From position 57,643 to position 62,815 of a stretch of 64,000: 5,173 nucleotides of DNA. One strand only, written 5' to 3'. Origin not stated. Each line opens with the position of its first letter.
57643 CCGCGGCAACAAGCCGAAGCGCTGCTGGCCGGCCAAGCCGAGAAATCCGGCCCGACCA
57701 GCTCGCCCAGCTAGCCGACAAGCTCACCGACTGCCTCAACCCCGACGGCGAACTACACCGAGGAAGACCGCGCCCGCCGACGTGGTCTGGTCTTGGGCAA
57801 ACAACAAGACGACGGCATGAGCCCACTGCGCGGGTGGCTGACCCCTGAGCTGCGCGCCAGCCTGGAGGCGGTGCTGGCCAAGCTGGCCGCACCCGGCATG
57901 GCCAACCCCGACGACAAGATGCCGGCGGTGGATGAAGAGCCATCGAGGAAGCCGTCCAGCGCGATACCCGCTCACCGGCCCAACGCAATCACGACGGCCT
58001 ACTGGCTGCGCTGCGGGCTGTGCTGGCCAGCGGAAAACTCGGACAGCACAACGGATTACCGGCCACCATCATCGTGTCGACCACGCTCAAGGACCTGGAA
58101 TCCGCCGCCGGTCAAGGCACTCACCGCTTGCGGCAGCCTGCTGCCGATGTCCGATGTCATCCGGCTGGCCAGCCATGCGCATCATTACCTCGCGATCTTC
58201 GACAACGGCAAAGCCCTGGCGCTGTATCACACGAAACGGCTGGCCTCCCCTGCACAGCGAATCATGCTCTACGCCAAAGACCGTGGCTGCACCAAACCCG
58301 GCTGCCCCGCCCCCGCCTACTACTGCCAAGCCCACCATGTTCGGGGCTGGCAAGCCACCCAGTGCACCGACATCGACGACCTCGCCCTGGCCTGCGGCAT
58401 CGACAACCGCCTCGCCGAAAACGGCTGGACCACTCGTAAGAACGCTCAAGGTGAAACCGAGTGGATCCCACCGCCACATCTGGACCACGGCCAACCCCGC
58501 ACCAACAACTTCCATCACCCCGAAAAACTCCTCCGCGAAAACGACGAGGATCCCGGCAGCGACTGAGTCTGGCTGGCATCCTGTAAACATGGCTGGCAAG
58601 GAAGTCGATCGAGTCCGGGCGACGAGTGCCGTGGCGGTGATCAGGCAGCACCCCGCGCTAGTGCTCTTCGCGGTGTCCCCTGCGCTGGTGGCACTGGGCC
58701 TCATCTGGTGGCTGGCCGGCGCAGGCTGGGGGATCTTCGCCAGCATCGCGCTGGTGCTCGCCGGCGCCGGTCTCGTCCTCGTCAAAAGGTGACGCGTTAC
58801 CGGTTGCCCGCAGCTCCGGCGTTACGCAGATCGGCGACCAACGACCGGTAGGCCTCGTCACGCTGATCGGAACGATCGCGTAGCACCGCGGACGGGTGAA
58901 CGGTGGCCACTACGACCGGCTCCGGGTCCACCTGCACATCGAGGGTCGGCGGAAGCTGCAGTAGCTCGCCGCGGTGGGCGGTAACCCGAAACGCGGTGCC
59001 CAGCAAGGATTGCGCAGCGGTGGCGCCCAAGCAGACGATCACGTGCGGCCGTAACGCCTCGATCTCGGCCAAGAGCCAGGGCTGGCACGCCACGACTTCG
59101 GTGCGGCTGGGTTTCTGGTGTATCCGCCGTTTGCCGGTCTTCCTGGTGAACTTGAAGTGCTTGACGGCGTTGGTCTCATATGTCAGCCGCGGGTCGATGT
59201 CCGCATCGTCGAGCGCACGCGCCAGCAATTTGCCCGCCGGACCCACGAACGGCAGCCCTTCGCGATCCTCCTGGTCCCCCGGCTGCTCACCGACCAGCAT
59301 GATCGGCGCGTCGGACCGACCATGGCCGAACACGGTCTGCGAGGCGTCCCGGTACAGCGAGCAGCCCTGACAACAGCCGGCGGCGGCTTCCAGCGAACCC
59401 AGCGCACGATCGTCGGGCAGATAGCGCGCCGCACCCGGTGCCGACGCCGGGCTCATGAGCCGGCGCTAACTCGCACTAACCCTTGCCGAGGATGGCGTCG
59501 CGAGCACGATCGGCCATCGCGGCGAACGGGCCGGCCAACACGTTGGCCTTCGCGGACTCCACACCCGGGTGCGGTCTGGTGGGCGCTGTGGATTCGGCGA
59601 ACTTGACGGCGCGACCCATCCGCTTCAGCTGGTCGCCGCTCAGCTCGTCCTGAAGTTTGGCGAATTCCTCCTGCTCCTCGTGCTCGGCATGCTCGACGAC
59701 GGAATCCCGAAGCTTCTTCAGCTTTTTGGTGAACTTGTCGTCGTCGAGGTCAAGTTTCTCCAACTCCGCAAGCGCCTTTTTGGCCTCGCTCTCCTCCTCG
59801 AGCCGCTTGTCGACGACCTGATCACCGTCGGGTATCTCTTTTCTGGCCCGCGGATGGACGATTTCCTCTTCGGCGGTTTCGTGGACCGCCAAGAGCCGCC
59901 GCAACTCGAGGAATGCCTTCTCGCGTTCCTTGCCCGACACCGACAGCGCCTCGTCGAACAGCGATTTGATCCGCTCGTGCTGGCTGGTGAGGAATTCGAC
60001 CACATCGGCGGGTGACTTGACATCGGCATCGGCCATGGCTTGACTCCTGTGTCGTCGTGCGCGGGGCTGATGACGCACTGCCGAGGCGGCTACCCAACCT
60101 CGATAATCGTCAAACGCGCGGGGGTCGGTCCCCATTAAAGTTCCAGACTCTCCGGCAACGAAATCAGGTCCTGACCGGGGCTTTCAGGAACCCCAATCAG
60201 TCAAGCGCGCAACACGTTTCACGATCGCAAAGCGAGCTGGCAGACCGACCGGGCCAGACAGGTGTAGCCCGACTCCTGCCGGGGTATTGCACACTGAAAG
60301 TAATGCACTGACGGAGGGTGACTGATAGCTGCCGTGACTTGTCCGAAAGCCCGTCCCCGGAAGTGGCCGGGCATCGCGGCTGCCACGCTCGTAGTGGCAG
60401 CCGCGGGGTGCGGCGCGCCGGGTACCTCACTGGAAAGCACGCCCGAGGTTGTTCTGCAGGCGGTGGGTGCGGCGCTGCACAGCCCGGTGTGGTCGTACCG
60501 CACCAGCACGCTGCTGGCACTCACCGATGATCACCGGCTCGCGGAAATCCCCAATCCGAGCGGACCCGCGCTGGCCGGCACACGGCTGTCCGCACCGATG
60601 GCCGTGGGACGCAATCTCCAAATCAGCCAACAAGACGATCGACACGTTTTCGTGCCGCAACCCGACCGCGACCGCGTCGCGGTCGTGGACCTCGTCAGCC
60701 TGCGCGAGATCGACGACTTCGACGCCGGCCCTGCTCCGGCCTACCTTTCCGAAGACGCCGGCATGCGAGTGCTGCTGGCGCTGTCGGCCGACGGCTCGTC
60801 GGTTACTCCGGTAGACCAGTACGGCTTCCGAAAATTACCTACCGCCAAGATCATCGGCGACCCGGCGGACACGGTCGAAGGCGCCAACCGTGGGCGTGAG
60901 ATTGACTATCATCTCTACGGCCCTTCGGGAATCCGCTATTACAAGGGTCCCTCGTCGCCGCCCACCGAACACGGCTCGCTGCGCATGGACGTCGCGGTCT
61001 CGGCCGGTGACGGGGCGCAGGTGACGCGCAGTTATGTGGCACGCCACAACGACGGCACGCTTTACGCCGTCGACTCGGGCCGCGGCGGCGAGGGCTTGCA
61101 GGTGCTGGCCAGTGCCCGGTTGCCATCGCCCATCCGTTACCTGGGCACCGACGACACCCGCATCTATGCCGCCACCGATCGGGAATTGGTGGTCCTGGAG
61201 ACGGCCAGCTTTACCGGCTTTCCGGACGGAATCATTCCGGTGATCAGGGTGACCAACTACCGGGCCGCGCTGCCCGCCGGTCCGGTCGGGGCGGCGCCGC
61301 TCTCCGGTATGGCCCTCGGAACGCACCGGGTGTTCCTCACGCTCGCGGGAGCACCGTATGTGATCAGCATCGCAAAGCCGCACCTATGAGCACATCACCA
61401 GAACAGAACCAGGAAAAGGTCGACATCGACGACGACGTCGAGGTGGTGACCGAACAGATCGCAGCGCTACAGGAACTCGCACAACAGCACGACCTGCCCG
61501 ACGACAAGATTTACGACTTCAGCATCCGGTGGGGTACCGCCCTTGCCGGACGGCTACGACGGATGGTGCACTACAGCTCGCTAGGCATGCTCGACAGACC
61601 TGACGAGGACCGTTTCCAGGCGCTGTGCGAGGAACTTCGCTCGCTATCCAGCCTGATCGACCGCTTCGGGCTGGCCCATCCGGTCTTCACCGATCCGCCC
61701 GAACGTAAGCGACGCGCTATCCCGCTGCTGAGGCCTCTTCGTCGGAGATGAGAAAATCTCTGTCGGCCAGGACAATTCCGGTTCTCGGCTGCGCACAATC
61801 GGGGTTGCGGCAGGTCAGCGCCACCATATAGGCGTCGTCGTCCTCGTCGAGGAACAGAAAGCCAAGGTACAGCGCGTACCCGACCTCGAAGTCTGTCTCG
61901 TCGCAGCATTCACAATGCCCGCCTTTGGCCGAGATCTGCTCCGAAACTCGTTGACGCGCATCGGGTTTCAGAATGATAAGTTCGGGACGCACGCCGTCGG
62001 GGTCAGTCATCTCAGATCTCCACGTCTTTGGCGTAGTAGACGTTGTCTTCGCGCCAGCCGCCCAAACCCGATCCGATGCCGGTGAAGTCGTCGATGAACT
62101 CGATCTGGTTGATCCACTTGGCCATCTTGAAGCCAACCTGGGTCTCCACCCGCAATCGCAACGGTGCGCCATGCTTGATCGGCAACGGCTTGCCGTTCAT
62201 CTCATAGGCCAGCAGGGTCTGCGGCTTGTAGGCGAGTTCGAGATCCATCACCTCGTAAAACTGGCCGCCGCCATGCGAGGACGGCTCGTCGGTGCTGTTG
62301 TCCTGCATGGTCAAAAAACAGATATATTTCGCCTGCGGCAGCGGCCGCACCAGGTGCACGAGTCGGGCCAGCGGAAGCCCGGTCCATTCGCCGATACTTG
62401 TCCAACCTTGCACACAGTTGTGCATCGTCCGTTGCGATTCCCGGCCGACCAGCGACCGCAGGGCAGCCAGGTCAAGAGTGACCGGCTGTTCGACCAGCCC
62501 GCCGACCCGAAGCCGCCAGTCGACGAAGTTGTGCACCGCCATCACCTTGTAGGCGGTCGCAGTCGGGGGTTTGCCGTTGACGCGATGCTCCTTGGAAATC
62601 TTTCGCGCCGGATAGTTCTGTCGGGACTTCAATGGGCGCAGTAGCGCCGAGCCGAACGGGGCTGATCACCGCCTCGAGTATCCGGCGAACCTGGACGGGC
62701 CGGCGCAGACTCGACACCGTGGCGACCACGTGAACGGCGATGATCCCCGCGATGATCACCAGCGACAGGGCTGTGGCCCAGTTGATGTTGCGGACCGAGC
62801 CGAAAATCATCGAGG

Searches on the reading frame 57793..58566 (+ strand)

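Call 31: search_protein_families(library=pfam, proteins=[window:57793-58566:+], max_evalue=0.00001)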
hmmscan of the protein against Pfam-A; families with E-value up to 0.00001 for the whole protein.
window:57793-58566:+ (257 aa): 1 family
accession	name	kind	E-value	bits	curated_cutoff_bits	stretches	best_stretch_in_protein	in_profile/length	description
PF02720.22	DUF222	-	3.4e-31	109.2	24.4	2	109-163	252-306/306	Domain of unknown function (DUF222)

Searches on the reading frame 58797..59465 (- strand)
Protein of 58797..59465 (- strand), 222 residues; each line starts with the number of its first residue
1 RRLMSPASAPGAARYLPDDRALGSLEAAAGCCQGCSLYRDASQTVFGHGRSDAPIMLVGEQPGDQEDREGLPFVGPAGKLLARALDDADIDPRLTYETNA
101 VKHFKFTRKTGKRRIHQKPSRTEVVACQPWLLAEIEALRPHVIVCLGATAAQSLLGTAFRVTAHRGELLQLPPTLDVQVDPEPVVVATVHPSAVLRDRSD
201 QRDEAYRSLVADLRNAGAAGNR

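Call 31: search_protein_families(library=pfam, proteins=[window:58797-59465:-], max_evalue=0.00001)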
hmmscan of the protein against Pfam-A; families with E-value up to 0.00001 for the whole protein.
window:58797-59465:- (222 aa): 1 family
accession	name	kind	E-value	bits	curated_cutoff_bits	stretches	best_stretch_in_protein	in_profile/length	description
PF03167.25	UDG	-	8.4e-34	117.1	24.3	1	46-214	1-141/141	Uracil DNA glycosylase superfamily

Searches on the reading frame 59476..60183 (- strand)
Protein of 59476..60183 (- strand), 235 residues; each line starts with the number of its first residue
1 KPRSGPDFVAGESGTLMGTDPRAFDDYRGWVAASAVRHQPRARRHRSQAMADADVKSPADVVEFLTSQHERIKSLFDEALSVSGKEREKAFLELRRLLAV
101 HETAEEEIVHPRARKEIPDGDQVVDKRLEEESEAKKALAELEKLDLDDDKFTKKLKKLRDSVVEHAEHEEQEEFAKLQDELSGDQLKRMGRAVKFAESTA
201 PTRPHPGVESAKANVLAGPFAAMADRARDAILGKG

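Call 31: search_protein_families(library=pfam, proteins=[window:59476-60183:-], max_evalue=0.00001)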
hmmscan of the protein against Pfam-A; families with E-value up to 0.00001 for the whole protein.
window:59476-60183:- (235 aa): 1 family
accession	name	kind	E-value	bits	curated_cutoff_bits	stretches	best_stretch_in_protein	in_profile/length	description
PF01814.28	Hemerythrin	-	6e-15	56.3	25.3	1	61-177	2-127/127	Hemerythrin HHE cation binding domain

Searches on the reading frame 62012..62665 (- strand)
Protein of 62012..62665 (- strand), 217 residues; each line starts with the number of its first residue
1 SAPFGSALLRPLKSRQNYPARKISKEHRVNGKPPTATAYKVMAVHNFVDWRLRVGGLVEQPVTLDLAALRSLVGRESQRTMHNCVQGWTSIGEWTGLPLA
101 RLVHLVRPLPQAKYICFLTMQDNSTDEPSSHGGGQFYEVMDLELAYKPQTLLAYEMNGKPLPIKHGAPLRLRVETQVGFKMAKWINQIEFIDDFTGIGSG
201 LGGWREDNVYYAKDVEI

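Call 31: search_protein_families(library=pfam, proteins=[window:62012-62665:-], max_evalue=0.00001)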
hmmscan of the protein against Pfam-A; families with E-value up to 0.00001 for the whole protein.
window:62012-62665:- (217 aa): 1 family
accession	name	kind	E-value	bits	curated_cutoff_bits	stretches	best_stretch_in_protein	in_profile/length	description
PF00174.25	Oxidored_molyb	-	2.3e-32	112.3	24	1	47-192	9-162/169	Oxidoreductase molybdopterin binding domain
